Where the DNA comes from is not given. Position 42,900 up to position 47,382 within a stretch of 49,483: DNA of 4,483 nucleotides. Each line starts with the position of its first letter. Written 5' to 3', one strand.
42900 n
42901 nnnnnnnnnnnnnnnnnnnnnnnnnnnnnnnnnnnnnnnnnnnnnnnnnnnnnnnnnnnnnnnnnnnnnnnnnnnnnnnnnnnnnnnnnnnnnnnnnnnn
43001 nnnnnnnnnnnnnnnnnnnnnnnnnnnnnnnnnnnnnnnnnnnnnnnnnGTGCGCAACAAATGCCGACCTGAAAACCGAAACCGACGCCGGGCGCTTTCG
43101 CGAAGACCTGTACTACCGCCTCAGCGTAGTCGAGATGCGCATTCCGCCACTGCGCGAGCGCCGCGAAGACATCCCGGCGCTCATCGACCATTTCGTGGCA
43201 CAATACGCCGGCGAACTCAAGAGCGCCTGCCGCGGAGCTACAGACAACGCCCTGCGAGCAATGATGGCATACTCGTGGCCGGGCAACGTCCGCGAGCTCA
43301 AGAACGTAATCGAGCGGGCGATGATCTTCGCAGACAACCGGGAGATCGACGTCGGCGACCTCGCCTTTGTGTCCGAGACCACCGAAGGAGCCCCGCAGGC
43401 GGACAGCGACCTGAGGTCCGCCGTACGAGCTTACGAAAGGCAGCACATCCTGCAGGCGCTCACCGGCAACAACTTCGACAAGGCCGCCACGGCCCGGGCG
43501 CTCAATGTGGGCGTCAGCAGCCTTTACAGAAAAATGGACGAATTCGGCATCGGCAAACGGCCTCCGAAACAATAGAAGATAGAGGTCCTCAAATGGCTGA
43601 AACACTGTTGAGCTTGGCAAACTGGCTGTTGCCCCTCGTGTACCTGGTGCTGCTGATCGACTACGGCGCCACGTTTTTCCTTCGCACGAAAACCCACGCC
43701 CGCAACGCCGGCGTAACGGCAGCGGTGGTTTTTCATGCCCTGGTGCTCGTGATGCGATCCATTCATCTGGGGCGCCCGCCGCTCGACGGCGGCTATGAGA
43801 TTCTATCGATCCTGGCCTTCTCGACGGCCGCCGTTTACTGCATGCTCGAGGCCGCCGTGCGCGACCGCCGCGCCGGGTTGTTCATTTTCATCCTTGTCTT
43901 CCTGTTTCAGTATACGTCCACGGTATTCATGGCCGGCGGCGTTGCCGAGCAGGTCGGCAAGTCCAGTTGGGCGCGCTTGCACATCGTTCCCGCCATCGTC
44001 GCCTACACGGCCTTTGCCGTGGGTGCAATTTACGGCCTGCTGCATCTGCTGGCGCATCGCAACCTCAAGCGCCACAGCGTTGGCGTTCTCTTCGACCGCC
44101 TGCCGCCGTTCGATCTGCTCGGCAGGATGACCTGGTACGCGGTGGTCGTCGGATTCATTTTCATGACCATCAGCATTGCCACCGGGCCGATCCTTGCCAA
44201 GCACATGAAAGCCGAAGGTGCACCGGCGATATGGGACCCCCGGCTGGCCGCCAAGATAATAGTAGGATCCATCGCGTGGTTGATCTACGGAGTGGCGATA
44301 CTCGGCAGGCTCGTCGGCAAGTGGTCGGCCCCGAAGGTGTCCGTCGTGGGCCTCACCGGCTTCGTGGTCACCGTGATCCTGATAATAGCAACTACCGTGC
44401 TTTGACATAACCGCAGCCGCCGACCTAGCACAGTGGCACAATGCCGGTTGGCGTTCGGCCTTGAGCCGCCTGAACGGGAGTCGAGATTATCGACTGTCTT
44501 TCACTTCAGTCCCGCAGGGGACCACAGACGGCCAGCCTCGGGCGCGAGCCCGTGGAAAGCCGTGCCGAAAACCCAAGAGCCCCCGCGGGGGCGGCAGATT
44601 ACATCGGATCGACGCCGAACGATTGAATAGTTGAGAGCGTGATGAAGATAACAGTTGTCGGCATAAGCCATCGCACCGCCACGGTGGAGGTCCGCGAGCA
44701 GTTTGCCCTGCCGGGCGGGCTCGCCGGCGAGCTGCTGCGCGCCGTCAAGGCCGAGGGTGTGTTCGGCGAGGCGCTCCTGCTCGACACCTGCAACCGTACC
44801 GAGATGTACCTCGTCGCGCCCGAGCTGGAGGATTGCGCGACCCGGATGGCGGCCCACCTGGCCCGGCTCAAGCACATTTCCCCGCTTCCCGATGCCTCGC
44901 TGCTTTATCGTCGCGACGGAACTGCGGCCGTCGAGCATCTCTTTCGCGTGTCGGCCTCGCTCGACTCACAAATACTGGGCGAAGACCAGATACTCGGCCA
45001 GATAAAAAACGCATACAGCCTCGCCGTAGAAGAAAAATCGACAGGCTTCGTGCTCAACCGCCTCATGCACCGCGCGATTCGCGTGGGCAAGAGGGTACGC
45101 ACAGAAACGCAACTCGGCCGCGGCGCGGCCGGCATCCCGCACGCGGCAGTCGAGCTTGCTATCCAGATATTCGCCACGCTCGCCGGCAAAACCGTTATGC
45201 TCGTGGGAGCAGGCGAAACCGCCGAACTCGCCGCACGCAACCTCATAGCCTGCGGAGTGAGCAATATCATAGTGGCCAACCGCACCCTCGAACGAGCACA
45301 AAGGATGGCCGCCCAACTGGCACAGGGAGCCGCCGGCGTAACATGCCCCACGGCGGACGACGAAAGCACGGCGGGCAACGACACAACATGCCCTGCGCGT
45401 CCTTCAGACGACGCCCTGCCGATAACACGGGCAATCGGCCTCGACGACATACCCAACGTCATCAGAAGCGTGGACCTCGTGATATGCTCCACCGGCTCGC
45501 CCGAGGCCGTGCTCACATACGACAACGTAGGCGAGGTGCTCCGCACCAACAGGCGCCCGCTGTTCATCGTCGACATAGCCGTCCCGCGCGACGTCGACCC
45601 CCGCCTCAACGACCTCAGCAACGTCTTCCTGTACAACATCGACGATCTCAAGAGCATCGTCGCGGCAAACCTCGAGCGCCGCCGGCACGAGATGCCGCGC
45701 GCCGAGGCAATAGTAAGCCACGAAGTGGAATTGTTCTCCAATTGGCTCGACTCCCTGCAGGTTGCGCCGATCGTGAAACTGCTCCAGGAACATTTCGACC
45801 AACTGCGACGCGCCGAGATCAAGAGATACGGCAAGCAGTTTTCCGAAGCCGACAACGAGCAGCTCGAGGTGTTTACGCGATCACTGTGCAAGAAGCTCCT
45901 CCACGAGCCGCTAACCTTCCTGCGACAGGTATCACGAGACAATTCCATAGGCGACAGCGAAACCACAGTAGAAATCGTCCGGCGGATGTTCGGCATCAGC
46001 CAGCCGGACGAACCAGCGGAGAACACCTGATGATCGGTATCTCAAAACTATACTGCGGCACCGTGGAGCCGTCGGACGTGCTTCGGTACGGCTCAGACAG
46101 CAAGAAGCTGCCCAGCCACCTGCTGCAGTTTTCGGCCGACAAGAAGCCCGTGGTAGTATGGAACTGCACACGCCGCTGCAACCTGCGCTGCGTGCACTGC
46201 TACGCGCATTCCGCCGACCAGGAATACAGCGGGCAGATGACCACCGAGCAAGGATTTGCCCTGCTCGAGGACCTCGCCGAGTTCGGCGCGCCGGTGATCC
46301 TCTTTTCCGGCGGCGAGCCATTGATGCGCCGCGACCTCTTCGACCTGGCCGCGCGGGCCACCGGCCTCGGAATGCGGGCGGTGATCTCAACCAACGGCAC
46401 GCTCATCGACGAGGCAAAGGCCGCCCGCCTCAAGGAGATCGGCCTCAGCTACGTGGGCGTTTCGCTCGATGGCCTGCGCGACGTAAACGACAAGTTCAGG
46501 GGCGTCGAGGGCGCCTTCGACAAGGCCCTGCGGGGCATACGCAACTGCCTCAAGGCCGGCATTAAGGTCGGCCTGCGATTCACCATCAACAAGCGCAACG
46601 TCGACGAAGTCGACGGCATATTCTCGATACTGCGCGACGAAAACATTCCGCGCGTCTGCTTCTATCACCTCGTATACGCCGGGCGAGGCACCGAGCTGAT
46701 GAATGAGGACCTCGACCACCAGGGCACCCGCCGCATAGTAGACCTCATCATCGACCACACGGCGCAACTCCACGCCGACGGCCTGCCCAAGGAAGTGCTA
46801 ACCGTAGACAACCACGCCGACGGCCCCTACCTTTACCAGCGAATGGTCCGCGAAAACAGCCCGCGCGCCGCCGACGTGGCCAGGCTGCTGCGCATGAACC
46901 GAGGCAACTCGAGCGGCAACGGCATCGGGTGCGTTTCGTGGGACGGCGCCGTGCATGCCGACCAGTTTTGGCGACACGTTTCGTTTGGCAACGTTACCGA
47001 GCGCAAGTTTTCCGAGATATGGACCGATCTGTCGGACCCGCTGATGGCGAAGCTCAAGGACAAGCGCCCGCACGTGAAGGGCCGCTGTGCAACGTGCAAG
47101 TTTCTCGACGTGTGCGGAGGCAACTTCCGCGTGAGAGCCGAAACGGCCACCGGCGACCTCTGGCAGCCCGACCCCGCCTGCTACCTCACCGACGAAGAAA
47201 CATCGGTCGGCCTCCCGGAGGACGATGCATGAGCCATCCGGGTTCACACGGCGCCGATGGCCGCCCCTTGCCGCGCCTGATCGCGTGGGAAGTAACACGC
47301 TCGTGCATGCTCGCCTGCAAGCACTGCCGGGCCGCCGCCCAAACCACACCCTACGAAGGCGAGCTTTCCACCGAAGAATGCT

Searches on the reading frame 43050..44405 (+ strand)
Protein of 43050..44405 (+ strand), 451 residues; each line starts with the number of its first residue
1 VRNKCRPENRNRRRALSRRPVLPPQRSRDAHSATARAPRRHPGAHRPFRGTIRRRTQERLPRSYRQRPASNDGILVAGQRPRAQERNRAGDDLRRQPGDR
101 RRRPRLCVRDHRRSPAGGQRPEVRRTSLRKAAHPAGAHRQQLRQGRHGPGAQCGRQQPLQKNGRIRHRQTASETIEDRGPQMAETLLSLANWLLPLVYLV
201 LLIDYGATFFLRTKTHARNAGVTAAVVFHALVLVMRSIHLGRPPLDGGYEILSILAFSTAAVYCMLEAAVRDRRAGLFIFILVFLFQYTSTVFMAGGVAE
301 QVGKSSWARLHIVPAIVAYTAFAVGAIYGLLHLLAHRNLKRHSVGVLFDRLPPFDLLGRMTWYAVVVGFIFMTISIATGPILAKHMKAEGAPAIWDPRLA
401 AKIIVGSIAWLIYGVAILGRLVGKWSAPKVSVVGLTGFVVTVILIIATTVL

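Call 5: search_protein_families(library=pfam, proteins=[window:43050-44405:+], max_evalue=0.01)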
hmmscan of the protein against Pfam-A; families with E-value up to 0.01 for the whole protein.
window:43050-44405:+ (451 aa): 1 family
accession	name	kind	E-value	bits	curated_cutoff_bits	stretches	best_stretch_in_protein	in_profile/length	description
PF01578.25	Cytochrom_C_asm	-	6.8e-18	65.5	29.9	1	277-444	41-200/212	Cytochrome C assembly protein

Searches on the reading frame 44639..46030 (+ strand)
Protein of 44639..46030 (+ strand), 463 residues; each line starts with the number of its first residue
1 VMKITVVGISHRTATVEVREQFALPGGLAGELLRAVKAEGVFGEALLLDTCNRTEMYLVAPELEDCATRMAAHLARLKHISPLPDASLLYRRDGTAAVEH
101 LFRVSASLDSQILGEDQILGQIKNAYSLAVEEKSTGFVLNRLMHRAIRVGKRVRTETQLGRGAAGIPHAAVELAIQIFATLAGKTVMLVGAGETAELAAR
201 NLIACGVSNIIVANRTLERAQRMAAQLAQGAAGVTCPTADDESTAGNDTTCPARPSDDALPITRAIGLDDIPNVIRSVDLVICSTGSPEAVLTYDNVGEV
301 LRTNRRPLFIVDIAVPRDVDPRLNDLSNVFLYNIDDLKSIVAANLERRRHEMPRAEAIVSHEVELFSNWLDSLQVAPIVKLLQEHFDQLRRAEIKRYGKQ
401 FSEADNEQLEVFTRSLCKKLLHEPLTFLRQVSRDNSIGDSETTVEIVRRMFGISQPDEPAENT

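Call 5: search_protein_families(library=pfam, proteins=[window:44639-46030:+], max_evalue=0.01)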
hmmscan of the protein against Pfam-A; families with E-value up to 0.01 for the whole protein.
window:44639-46030:+ (463 aa): 6 families
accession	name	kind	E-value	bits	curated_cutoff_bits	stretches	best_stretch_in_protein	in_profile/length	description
PF05201.20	GlutR_N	-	1.1e-45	155.6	27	1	7-157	1-151/151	Glutamyl-tRNAGlu reductase, N-terminal domain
PF01488.26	Shikimate_DH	-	3e-36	125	24.3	2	265-340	63-138/138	Shikimate / quinate 5-dehydrogenase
PF00745.25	GlutR_dimer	-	2.1e-22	79.8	22.9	1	354-453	1-99/99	Glutamyl-tRNAGlu reductase, dimerisation domain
PF13241.12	NAD_binding_7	-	7.7e-05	23.7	22.1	1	177-290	1-74/104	Putative NAD(P)-binding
PF03807.23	F420_oxidored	-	0.0012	19.9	21.6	1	186-235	2-52/94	NADP oxidoreductase coenzyme F420-dependent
PF03435.24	Sacchrp_dh_NADP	-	0.002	18.9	25.1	1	186-241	1-57/129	Saccharopine dehydrogenase NADP binding domain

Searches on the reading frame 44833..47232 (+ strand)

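Call 5: search_protein_families(library=pfam, proteins=[window:44833-47232:+], max_evalue=0.01)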
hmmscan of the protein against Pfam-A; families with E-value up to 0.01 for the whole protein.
window:44833-47232:+ (799 aa): 3 families
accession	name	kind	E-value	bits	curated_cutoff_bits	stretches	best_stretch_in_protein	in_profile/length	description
PF04055.27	Radical_SAM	-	2.4e-29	103.1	29.5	1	444-595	2-161/166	Radical SAM superfamily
PF13353.11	Fer4_12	-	7.9e-08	33.1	22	1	446-548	12-116/137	4Fe-4S single cluster domain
PF13186.11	SPASM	-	7.2e-05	23.4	21.5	1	701-756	10-67/67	Iron-sulfur cluster-binding domain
